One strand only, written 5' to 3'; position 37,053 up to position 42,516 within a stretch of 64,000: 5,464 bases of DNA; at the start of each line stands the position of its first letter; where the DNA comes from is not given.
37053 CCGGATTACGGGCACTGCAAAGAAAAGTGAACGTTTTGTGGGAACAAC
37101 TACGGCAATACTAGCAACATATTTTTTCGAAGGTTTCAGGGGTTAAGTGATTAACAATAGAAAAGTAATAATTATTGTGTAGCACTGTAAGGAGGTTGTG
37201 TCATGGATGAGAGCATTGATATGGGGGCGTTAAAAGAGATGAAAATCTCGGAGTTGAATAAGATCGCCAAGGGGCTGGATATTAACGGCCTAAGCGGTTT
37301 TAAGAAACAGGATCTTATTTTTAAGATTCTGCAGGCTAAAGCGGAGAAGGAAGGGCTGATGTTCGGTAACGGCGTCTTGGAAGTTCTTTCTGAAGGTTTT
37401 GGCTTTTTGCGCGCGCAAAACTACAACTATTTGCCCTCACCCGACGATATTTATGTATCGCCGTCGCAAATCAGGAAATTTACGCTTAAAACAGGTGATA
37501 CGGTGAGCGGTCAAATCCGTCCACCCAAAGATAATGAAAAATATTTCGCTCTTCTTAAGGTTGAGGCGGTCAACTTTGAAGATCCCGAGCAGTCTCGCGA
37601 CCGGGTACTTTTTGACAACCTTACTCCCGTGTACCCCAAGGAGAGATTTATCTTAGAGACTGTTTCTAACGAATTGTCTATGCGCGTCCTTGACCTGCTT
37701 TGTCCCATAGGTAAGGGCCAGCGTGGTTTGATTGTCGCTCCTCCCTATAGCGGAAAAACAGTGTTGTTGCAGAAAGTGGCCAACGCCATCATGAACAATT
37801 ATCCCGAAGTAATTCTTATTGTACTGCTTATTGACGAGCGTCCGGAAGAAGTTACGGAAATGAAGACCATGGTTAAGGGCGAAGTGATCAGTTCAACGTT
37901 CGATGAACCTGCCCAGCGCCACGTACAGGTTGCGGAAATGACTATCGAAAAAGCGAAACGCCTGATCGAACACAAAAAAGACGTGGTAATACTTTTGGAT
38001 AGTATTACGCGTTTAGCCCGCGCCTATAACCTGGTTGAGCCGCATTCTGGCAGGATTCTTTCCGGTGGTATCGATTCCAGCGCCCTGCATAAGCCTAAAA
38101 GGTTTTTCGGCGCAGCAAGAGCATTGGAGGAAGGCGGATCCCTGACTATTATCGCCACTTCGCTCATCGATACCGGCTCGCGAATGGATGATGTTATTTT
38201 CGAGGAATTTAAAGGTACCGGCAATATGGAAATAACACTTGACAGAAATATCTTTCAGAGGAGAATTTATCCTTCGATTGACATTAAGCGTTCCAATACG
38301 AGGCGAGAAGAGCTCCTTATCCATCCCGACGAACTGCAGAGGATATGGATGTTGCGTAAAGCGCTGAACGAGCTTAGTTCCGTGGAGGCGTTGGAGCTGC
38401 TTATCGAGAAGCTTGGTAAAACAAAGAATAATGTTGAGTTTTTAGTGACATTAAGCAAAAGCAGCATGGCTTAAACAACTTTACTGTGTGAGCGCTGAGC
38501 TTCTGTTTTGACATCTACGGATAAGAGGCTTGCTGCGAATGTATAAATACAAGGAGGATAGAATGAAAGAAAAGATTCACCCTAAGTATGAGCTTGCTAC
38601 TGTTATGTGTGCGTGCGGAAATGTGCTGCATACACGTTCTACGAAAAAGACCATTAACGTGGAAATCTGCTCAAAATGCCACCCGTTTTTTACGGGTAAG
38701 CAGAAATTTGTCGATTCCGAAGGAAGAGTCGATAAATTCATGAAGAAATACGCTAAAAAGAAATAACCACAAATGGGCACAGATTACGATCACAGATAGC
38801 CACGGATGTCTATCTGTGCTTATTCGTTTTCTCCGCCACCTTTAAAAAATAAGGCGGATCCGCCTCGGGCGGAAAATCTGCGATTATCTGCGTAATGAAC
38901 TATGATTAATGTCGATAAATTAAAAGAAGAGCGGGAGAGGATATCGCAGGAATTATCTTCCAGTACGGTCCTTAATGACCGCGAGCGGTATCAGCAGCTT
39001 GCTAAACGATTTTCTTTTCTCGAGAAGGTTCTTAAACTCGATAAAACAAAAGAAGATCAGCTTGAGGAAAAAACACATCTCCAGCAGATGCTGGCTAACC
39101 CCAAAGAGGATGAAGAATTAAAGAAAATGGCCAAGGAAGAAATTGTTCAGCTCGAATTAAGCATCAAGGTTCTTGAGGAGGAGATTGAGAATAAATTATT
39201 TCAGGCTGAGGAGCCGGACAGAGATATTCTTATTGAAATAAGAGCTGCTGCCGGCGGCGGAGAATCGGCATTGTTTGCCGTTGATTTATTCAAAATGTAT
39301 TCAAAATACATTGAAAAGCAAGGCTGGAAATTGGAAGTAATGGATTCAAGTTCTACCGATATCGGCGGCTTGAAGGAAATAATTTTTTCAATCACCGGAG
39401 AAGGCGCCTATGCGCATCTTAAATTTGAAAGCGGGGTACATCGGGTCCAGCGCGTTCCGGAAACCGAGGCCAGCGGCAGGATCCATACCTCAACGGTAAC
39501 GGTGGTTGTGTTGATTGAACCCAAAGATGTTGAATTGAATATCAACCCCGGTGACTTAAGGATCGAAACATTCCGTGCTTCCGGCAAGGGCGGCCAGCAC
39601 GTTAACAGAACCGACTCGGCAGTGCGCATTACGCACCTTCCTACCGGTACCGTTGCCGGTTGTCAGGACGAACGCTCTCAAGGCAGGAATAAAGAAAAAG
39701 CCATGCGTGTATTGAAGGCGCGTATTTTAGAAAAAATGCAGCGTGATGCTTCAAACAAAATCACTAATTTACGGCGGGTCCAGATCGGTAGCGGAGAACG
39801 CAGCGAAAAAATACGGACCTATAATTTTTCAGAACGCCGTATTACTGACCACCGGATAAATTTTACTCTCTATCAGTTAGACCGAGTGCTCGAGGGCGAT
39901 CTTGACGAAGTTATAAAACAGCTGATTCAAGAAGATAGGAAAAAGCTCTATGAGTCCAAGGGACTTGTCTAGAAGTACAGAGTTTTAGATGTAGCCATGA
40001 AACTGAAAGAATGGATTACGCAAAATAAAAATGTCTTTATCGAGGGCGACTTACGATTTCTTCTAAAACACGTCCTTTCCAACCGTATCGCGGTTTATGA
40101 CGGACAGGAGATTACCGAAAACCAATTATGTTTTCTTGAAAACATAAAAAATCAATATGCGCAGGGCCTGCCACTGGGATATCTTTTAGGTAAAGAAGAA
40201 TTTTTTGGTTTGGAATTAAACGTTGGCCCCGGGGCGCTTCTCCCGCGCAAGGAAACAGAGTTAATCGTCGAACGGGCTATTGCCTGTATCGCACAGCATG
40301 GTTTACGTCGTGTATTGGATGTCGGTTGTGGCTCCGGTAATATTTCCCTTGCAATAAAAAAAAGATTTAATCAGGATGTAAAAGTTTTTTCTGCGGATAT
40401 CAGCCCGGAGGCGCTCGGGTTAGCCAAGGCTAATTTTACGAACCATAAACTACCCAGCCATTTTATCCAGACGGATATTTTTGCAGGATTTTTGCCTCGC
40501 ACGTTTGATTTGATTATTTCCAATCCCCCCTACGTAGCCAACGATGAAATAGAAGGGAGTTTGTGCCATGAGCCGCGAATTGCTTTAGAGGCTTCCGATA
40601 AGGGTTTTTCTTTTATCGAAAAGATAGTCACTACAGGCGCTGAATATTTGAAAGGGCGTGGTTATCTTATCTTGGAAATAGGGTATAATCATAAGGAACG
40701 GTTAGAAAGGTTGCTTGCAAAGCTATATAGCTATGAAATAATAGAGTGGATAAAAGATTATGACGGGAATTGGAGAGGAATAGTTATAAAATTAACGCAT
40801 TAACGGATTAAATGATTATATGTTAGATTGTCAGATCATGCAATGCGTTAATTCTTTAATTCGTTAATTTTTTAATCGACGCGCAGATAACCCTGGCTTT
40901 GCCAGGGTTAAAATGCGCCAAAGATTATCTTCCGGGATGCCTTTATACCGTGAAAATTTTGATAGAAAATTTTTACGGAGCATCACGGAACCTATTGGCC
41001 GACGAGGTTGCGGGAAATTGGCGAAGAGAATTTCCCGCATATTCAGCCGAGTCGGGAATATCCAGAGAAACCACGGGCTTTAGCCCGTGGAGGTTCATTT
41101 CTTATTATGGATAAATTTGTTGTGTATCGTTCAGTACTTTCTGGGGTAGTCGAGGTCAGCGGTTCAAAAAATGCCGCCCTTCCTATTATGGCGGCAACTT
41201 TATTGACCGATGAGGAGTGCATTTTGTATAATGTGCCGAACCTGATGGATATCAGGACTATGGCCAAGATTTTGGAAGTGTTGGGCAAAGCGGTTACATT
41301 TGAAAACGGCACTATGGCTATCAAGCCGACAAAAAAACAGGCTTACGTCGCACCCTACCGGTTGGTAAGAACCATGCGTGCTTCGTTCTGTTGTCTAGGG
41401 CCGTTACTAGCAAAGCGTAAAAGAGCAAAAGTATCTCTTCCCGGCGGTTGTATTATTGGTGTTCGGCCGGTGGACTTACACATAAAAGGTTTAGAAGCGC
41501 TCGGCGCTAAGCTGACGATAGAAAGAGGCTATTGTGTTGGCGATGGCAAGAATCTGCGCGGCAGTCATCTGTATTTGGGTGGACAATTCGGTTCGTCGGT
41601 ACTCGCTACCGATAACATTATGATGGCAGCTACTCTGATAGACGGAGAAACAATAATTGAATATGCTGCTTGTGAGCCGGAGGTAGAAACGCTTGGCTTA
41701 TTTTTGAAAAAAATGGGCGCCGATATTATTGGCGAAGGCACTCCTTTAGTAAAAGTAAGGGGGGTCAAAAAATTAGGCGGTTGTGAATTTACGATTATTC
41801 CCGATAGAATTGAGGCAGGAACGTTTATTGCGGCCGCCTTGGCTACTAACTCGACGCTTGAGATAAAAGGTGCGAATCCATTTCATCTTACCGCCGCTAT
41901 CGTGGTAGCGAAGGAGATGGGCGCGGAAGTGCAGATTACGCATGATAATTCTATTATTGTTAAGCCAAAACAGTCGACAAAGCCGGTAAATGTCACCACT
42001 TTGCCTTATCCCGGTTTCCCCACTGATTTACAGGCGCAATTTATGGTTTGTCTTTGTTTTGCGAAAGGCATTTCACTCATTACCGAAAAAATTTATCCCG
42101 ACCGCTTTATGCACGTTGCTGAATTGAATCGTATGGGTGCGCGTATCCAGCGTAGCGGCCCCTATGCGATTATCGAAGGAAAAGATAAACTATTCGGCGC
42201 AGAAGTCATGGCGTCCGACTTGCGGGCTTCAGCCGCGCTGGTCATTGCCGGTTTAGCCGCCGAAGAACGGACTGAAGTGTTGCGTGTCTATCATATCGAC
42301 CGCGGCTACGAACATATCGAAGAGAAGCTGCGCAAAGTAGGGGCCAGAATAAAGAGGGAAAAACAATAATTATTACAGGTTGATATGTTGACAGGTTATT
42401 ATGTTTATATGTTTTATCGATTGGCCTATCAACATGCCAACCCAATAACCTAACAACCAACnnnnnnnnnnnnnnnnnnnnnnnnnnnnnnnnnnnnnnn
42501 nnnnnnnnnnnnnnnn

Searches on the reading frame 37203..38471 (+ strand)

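Call 61: search_protein_families(library=pfam, proteins=[window:37203-38471:+], max_evalue=0.000001)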
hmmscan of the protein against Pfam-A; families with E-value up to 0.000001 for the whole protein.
window:37203-38471:+ (423 aa): 3 families
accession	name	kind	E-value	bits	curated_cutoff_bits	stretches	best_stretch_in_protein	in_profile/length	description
PF07497.18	Rho_RNA_bind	-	7.4e-35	119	27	1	56-129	2-73/73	Rho termination factor, RNA-binding domain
PF00006.31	ATP-synt_ab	-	4.2e-28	98.9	29.5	1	160-364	2-211/213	ATP synthase alpha/beta family, nucleotide-binding domain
PF07498.18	Rho_N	-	1e-15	57.8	24.9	1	10-51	2-43/43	Rho termination factor, N-terminal domain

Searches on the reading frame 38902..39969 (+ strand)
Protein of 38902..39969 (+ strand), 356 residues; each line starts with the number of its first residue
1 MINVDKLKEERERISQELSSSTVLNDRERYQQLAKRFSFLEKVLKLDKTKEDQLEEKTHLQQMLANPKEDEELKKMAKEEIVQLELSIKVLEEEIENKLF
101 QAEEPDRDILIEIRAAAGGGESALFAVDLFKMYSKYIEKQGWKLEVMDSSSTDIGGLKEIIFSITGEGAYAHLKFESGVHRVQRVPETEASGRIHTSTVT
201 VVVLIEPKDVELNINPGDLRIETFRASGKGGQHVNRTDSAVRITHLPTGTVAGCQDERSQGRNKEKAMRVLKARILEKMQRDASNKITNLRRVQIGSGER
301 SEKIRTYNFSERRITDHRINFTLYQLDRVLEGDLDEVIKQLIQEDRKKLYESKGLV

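Call 61: search_protein_families(library=pfam, proteins=[window:38902-39969:+], max_evalue=0.000001)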
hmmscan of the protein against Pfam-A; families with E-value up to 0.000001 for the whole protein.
window:38902-39969:+ (356 aa): 2 families
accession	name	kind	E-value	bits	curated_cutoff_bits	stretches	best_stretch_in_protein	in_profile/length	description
PF03462.23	PCRF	-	9.9e-63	211.9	24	1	8-201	2-194/194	PCRF domain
PF00472.26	RF-1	-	2.8e-39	134.1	35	1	209-318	2-116/116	RF-1 domain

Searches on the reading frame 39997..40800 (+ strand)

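Call 61: search_protein_families(library=pfam, proteins=[window:39997-40800:+], max_evalue=0.000001)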
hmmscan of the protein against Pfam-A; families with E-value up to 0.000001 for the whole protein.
window:39997-40800:+ (268 aa): 5 families
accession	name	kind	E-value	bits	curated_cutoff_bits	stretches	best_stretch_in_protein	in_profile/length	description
PF05175.20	MTS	-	1.9e-18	67.1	23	1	97-191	26-120/170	Methyltransferase small domain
PF13847.12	Methyltransf_31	-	5.6e-14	52.5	27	1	104-187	5-82/145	Methyltransferase domain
PF13649.12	Methyltransf_25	-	1.6e-12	48.3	27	1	106-184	1-81/97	Methyltransferase domain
PF08241.18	Methyltransf_11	-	1.1e-08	36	21.2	1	107-176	1-67/95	Methyltransferase domain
PF08242.18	Methyltransf_12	-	9.9e-08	33.1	30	1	107-176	1-72/98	Methyltransferase domain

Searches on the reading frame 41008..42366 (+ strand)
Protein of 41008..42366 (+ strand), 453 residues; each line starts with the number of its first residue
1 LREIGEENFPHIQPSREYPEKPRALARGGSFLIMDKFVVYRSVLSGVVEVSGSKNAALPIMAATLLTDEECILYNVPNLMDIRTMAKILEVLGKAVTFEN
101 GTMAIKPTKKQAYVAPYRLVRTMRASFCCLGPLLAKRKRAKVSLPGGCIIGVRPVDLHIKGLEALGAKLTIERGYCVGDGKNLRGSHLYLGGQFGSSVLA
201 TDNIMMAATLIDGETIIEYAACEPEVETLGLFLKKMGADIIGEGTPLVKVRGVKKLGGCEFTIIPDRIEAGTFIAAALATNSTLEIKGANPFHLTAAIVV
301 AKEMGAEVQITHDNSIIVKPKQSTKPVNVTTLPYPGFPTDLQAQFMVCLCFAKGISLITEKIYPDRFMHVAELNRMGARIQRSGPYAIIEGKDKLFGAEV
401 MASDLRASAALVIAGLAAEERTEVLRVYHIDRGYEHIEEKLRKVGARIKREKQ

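Call 61: search_protein_families(library=pfam, proteins=[window:41008-42366:+], max_evalue=0.000001)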
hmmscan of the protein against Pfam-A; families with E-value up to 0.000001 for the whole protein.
window:41008-42366:+ (453 aa): 1 family
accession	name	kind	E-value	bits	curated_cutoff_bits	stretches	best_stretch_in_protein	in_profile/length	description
PF00275.25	EPSP_synthase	-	7.2e-101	338.3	22.8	1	43-441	6-417/417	EPSP synthase (3-phosphoshikimate 1-carboxyvinyltransferase)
